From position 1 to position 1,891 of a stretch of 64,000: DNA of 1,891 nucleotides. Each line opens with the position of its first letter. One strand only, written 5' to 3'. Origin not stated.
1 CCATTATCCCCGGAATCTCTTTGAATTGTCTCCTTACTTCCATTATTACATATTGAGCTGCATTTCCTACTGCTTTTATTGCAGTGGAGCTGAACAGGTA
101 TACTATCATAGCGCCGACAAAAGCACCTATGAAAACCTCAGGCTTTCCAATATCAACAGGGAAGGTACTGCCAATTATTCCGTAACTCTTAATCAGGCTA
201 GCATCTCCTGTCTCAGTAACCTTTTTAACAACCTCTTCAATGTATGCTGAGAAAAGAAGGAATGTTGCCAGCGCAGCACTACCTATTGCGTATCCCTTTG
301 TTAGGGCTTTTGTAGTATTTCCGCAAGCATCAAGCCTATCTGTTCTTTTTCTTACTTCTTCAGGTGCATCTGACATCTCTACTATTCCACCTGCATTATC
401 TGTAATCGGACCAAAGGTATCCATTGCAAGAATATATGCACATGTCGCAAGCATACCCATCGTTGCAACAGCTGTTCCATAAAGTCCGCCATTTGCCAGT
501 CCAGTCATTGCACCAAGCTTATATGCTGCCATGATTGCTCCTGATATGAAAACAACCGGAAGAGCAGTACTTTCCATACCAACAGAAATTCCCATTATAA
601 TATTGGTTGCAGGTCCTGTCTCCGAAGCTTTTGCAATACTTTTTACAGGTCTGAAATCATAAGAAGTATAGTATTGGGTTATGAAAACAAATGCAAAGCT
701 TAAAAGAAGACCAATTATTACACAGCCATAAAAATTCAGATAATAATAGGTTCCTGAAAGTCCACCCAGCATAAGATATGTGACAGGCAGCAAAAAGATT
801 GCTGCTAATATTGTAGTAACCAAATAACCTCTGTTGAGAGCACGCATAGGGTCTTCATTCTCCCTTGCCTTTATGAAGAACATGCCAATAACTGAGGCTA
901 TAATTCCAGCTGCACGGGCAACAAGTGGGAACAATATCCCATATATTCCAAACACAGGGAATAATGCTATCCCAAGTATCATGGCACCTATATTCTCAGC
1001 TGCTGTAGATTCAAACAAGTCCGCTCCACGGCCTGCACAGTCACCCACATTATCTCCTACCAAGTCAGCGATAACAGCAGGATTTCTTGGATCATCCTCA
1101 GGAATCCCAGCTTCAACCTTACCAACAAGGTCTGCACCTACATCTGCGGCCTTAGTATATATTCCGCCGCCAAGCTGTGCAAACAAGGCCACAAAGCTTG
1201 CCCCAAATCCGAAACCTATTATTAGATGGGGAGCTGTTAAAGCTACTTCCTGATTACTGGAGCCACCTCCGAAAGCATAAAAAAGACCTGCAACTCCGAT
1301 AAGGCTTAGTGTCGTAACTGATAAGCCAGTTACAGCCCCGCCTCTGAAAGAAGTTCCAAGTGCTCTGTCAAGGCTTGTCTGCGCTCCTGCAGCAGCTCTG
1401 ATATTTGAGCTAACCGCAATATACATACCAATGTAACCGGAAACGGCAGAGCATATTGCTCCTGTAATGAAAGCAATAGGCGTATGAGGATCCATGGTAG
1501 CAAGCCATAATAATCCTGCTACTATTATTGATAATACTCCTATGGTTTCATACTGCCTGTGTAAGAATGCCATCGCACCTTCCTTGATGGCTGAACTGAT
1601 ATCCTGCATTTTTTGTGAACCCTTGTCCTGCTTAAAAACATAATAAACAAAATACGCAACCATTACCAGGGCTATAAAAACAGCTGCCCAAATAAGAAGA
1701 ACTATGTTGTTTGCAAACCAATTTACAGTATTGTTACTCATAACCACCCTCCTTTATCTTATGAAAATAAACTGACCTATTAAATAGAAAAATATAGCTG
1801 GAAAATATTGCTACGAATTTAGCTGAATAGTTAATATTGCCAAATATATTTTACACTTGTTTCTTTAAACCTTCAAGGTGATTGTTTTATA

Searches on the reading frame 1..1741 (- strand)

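Call 61: search_protein_families(library=pfam, proteins=[window:1-1741:-], max_evalue=0.001)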
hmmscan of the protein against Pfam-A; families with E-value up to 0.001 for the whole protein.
window:1-1741:- (580 aa): 1 family
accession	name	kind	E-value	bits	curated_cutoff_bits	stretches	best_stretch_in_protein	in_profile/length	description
PF03030.21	H_PPase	-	1.3e-197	658.9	29.7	1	23-580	2-519/645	Inorganic H+ pyrophosphatase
